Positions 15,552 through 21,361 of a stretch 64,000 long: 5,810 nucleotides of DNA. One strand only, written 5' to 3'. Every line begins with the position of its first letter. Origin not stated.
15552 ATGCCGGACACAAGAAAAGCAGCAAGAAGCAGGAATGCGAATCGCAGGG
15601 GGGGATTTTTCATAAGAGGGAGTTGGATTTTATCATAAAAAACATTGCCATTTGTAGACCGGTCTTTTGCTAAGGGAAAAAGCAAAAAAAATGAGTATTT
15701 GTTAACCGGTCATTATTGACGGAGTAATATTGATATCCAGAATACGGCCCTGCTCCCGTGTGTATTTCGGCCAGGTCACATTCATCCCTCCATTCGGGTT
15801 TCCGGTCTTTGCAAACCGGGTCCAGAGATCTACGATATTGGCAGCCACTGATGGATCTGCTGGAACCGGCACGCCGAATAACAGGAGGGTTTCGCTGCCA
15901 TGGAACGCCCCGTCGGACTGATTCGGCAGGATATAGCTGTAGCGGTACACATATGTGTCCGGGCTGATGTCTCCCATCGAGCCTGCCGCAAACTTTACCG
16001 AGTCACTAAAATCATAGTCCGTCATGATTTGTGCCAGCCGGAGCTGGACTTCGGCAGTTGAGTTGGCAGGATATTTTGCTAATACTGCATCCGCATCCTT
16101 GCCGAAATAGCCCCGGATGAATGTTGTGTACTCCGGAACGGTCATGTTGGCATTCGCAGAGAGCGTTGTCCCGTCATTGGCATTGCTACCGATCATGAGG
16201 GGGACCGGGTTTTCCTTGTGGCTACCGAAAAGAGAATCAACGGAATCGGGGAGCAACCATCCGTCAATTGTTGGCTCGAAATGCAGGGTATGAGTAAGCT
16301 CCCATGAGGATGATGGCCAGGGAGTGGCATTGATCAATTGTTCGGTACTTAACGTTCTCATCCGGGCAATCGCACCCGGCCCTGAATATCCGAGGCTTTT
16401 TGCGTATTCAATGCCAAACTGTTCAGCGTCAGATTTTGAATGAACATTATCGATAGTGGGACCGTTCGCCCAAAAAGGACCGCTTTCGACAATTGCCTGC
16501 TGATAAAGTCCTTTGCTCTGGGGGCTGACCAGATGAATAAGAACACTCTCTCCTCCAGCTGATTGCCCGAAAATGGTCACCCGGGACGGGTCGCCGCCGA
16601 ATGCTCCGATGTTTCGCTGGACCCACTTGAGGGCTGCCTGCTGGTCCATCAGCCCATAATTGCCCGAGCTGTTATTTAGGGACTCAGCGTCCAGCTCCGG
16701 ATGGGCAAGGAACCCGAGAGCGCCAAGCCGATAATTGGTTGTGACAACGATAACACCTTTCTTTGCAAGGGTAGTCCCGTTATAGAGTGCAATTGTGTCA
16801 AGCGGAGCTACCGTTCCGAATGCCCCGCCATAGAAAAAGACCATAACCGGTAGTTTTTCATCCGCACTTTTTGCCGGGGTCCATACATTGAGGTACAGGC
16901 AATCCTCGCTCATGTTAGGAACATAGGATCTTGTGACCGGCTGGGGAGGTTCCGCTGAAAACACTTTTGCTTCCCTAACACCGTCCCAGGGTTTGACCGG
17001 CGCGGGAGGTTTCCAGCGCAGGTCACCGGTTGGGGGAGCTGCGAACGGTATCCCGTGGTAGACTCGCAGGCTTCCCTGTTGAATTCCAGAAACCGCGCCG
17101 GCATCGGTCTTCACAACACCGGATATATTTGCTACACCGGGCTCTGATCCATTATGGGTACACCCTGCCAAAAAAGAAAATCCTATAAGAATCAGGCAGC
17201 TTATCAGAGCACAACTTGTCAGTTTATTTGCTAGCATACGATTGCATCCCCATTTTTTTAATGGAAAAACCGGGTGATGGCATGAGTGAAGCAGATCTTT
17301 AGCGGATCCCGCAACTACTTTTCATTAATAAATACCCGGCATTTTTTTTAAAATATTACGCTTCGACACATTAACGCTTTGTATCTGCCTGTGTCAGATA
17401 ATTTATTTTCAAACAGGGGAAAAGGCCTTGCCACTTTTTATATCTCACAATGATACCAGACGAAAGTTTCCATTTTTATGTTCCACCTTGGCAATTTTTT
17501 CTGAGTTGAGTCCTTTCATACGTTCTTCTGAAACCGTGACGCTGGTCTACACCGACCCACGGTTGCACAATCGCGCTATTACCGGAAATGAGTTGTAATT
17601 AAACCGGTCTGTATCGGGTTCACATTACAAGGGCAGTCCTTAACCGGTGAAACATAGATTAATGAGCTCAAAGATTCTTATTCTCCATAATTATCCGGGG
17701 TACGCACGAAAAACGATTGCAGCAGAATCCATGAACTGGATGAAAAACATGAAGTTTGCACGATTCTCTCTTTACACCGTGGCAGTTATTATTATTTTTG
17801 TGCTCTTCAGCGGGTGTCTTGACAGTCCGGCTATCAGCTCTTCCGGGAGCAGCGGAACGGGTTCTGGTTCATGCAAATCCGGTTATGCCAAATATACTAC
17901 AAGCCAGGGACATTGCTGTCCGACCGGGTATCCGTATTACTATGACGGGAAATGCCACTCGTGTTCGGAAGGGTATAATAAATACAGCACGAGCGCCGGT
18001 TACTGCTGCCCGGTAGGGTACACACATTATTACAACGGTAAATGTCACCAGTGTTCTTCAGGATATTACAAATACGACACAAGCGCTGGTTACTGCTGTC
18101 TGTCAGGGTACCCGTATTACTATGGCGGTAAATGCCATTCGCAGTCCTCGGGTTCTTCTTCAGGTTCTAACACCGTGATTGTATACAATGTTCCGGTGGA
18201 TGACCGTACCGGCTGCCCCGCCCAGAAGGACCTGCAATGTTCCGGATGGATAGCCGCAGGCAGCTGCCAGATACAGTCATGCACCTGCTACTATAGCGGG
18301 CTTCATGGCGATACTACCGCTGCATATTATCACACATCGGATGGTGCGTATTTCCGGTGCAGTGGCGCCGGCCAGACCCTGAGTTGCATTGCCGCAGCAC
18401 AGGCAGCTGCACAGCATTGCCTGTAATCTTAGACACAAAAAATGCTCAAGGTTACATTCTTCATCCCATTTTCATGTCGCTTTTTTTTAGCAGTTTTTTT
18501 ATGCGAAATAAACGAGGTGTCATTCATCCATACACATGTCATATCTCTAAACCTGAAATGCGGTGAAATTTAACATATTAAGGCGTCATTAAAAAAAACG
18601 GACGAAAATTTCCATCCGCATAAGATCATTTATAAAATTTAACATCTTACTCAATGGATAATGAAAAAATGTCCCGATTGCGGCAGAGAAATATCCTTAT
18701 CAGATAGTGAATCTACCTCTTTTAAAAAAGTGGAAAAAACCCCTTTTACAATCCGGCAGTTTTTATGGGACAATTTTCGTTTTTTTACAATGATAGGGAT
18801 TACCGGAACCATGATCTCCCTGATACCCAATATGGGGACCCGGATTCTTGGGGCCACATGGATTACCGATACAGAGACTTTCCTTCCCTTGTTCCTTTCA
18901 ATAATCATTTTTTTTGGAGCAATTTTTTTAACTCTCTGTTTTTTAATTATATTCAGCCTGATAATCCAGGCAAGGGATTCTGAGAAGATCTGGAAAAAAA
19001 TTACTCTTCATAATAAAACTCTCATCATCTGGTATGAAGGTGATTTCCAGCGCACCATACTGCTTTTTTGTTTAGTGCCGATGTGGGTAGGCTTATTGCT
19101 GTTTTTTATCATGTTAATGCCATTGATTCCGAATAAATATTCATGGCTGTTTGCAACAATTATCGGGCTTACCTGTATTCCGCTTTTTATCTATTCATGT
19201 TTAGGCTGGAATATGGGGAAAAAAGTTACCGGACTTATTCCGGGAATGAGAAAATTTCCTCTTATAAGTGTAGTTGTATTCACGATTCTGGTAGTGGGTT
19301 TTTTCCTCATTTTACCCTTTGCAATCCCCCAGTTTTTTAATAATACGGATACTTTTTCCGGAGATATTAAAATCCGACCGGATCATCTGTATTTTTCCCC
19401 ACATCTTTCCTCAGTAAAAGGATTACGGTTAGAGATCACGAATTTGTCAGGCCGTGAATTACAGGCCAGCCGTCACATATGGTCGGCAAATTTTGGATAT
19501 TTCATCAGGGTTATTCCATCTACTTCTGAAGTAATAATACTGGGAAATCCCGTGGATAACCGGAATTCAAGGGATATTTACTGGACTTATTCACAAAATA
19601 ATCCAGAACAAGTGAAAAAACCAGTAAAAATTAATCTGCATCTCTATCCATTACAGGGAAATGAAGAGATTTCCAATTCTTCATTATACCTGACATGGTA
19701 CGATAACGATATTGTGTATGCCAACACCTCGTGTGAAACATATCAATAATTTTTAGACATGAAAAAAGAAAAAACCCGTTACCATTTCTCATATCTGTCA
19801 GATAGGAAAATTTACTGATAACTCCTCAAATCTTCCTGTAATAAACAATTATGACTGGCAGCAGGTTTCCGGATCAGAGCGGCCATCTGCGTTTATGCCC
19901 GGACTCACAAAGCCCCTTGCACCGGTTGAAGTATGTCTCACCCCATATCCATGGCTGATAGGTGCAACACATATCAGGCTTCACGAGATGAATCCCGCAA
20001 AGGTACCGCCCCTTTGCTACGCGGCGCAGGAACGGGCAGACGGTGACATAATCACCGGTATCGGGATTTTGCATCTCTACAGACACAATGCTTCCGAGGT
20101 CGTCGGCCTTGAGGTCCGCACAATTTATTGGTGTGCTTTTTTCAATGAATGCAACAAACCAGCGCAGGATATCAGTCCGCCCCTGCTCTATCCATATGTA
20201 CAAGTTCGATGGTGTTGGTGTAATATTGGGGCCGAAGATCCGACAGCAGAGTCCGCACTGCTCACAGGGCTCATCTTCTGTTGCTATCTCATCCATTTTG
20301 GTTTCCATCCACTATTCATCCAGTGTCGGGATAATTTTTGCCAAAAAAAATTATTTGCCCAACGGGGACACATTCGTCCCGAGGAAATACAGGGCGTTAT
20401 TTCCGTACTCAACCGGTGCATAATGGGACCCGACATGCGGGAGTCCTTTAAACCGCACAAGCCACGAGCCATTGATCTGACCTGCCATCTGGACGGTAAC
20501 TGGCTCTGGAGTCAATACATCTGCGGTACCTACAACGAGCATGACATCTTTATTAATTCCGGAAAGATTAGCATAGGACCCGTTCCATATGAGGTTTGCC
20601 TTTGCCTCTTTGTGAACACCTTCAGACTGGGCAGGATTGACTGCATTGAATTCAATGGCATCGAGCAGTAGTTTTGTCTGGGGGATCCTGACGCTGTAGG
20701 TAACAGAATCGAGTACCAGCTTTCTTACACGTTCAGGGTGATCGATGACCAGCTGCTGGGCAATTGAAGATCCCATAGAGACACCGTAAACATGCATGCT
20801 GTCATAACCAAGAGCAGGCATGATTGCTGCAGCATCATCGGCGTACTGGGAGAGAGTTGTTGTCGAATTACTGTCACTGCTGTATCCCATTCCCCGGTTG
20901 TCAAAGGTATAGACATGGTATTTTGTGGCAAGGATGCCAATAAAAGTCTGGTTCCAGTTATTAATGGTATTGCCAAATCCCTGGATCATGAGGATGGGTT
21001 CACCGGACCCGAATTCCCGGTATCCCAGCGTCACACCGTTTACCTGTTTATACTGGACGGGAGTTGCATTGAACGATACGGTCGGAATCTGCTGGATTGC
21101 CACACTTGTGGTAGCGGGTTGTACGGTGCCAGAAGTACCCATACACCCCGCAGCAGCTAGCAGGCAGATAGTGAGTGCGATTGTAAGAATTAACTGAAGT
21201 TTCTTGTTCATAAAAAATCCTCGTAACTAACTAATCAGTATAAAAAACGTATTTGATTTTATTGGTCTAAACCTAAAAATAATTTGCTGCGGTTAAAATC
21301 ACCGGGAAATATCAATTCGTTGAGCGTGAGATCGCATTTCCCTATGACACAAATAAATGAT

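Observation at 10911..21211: Island of six lipobox-type exported proteins, five of them hydrolases, in a methanogen without murein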

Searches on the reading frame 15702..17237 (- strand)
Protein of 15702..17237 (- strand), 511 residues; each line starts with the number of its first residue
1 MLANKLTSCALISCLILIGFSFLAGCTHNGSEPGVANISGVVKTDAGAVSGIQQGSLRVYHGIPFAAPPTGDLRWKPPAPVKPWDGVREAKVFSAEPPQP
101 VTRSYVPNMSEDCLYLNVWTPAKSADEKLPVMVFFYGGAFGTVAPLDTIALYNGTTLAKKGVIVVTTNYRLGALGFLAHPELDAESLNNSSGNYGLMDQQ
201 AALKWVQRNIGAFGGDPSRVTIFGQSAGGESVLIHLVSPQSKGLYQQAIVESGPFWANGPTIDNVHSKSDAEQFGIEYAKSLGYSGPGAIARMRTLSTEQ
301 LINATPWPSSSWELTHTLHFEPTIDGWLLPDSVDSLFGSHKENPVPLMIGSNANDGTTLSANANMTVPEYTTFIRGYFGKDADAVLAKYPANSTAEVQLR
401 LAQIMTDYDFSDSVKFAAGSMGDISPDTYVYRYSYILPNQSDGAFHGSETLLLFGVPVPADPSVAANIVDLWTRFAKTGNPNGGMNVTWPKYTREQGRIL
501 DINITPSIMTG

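Call 3: search_protein_families(library=pfam, proteins=[window:15702-17237:-], max_evalue=0.01)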
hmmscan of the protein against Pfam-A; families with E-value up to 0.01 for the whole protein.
window:15702-17237:- (511 aa): 4 families
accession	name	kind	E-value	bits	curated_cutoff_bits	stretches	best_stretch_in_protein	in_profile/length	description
PF00135.34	COesterase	-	5.8e-109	365.8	27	1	40-507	3-501/515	Carboxylesterase family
PF20434.5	BD-FAE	-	3.8e-09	36.8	26.8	1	116-239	1-110/215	BD-FAE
PF07859.19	Abhydrolase_3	-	6.4e-06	26.5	25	1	197-241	50-94/210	alpha/beta hydrolase fold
PF00326.27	Peptidase_S9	-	0.0012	18.9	22.6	1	156-253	9-97/213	Prolyl oligopeptidase family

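Call 4: search_protein_families(library=ncbifam, proteins=[window:15702-17237:-], max_evalue=0.01)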
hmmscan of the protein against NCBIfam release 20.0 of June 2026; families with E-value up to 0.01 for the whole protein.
window:15702-17237:- (511 aa): 3 families
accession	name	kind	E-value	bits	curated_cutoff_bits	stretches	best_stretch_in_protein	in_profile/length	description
NF058653.1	LipP1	equivalog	1.9e-10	40.1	350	1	114-230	58-156/300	LipP1 family hormone-sensitive lipase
NF052354.1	EstLipQMycob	equivalog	1.3e-05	24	700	1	116-230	151-250/418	esterase LipQ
NF033149.0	CHL_hydrolase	equivalog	0.00092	18.2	500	1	123-230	69-160/310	chloramphenicol hydrolase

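Call 10: search_solved_structures(query=window:15702-17237:-, max_evalue=1e-20)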
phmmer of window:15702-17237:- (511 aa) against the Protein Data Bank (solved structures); distinct sequences matched with E-value up to 1e-20: 154 (the best 60 are shown).
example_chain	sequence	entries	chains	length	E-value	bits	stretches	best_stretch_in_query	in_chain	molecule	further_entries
8s6d_A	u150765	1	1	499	1.1e-78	268.6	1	41-494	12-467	Fumonisin B1 esterase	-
1c7i_A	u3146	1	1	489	2.3e-64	221.4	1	41-505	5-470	PROTEIN (PARA-NITROBENZYL ESTERASE)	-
1qe3_A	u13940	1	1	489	3.3e-63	217.6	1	41-505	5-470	PARA-NITROBENZYL ESTERASE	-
1c7j_A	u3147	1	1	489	3.3e-63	217.6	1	41-505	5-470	PROTEIN (PARA-NITROBENZYL ESTERASE)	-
8wdm_A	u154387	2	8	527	7.4e-63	216.4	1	41-507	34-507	Carboxylic ester hydrolase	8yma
8xrz_A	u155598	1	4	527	1.9e-62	215.1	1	41-507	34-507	Carboxylic ester hydrolase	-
5hq3_A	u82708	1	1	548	4.4e-61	210.6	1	44-357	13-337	Acetylcholinesterase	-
5hq3_B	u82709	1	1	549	4.4e-61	210.6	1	44-357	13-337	Acetylcholinesterase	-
6emi_A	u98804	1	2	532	2.5e-60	208.1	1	53-507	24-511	Cholinesterase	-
1eea_A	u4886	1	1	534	4.2e-59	204.1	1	53-357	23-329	PROTEIN (ACETYLCHOLINESTERASE)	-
6eue_A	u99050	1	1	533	4.2e-59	204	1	53-357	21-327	Acetylcholinesterase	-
2cek_A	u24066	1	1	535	4.2e-59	204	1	53-357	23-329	ACETYLCHOLINESTERASE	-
2dfp_A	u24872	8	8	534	4.2e-59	204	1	53-357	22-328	PROTEIN (ACETYLCHOLINESTERASE) | Acetylcholinesterase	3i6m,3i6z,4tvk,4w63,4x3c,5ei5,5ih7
1acj_A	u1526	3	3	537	4.3e-59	204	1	53-357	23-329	ACETYLCHOLINESTERASE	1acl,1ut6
1amn_A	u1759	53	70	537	4.3e-59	204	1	53-357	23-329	ACETYLCHOLINESTERASE | PROTEIN (ACETYLCHOLINESTERASE)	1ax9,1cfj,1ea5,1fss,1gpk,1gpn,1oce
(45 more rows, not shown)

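Call 51: find_homologous_proteins(query=window:15702-17237:-, max_evalue=1e-20)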
Query window:15702-17237:- (511 aa): 7999 proteins with E <= 1e-20 among 8000 candidates; the best 120 are listed.
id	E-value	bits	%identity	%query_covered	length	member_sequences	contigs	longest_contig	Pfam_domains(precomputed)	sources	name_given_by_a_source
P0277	0.0e+0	1085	92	99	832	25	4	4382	PF00135.35,PF07859.20,PF00149.34,PF20434.6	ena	-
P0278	2.7e-284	962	81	100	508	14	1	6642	PF00135.35,PF20434.6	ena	-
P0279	4.6e-276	935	79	100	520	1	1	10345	PF00135.35,PF20434.6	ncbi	-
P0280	5.0e-276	935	79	100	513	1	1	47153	PF00135.35,PF07859.20,PF20434.6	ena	-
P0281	3.0e-274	929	78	100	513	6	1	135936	PF00135.35,PF07859.20,PF20434.6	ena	-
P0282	2.7e-267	906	77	100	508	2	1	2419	PF00135.35,PF07859.20,PF20434.6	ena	-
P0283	1.8e-266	903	77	100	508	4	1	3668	PF00135.35,PF07859.20,PF20434.6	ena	-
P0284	4.2e-266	902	79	99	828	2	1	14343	PF00135.35,PF07859.20,PF00149.34,PF20434.6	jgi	jgi:para-nitrobenzyl esterase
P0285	7.2e-266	901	76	100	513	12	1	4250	PF00135.35,PF07859.20,PF20434.6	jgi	-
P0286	8.7e-266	901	77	100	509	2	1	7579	PF00135.35,PF07859.20,PF20434.6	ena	-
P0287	3.6e-265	899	79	97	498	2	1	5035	PF00135.35,PF07859.20,PF20434.6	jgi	-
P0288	1.9e-262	890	77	100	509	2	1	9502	PF00135.35,PF07859.20,PF20434.6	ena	-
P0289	1.8e-260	883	76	100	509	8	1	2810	PF00135.35,PF07859.20,PF20434.6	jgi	jgi:para-nitrobenzyl esterase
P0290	3.1e-260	883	76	100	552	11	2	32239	PF00135.35,PF07859.20,PF20434.6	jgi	jgi:para-nitrobenzyl esterase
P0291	5.6e-260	882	76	98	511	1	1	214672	PF00135.35,PF07859.20,PF20434.6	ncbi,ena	-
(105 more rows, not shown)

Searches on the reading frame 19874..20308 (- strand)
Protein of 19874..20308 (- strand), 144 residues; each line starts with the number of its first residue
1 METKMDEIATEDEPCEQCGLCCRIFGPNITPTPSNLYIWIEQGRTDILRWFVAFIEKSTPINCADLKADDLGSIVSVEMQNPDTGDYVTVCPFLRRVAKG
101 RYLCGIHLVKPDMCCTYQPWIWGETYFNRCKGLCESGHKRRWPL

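Call 3: search_protein_families(library=pfam, proteins=[window:19874-20308:-], max_evalue=0.01)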
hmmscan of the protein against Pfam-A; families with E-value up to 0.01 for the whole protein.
window:19874-20308:- (144 aa): 1 family
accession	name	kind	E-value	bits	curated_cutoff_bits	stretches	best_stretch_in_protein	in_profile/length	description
PF03692.20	CxxCxxCC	-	9.7e-05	23.4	23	1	14-134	1-84/85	Putative zinc- or iron-chelating domain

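Call 4: search_protein_families(library=ncbifam, proteins=[window:19874-20308:-], max_evalue=0.01)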
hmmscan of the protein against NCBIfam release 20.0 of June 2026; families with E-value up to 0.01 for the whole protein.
window:19874-20308:- (144 aa): 0 families

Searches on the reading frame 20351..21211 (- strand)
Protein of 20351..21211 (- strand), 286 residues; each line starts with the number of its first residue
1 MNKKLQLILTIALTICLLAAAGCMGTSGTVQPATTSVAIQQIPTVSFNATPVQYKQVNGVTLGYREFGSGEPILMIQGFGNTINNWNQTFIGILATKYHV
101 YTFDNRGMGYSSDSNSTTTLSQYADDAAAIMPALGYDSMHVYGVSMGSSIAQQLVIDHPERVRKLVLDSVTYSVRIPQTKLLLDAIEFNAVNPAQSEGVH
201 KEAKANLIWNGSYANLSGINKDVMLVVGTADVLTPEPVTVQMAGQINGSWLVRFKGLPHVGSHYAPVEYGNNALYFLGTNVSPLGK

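Call 3: search_protein_families(library=pfam, proteins=[window:20351-21211:-], max_evalue=0.01)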
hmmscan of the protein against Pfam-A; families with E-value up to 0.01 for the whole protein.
window:20351-21211:- (286 aa): 3 families
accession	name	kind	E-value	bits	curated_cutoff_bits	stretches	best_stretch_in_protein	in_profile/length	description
PF00561.26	Abhydrolase_1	-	4.6e-22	79.3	25.8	1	72-232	2-153/245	alpha/beta hydrolase fold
PF12146.15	Hydrolase_4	-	2.7e-12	46.9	27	1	73-175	7-114/239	Serine aminopeptidase, S33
PF12697.13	Abhydrolase_6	-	4.3e-08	34.5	26.3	1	74-177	2-94/217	Alpha/beta hydrolase family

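Call 4: search_protein_families(library=ncbifam, proteins=[window:20351-21211:-], max_evalue=0.01)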
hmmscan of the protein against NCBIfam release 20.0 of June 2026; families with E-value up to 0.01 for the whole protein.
window:20351-21211:- (286 aa): 30 families (the best 25 are shown)
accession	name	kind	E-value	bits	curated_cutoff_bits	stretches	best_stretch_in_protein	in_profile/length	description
NF051488.1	bifunc_PcaDC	exception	7.3e-22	78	390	1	70-168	12-109/375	bifunctional 3-oxoadipate enol-lactonase/4-carboxymuconolactone decarboxylase PcaDC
TIGR02427.1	protocat_pcaD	equivalog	1.6e-21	76.8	255.85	1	71-169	13-111/251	3-oxoadipate enol-lactonase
NF050089.1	i_nPHAscl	equivalog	2e-20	73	300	1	58-167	5-114/288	intracellular short-chain-length polyhydroxyalkanoate depolymerase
NF051487.1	bifunc_PcaCD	exception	1.5e-17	63.9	430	1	70-172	172-273/413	bifunctional 4-carboxymuconolactone decarboxylase/3-oxoadipate enol-lactonase PcaCD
NF052610.1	macro_16_ester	equivalog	3.2e-17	62.8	420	1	55-168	6-125/281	alpha/beta fold macrolide esterase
NF011457.0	PRK14875.1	equivalog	2.9e-16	59.4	307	1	51-167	111-228/372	acetoin dehydrogenase dihydrolipoyllysine-residue acetyltransferase subunit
NF053683.1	esterase_mleBRB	exception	3.5e-15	56.3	585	1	53-170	4-127/280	BRB family alpha/beta fold macrolide esterase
NF041759.1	mac_hydro_EstT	equivalog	1.4e-13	50.6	450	1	57-169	7-125/278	macrolide hydrolase EstT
TIGR03611.1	RutD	equivalog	2.2e-13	50.2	238.5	1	70-167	13-110/258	pyrimidine utilization protein D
NF053684.1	esterase_mleBCA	exception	3.7e-13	49.2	570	1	56-168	7-125/281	BCA family alpha/beta fold macrolide esterase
NF045632.1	hydroxlase_HsaD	equivalog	8.9e-13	47.8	400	1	51-168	13-135/290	4,5:9,10-diseco-3-hydroxy-5,9,17-trioxoandrosta-1(10),2-diene-4-oate hydrolase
TIGR02240.1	PHA_depoly_arom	equivalog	3.5e-12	46.3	250.6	1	71-175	26-130/276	poly(3-hydroxyalkanoate) depolymerase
NF053693.1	esterase_mleCBF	exception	5.5e-11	42.3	564.5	1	56-167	7-124/279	CBF family alpha/beta fold macrolide esterase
TIGR03056.1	bchO_mg_che_rel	equivalog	5.8e-11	41.9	172.55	1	59-166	15-124/278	alpha/beta fold hydrolase BchO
NF004514.1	PRK05855.1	equivalog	1.6e-10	40.2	455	1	55-157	5-111/578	SDR family oxidoreductase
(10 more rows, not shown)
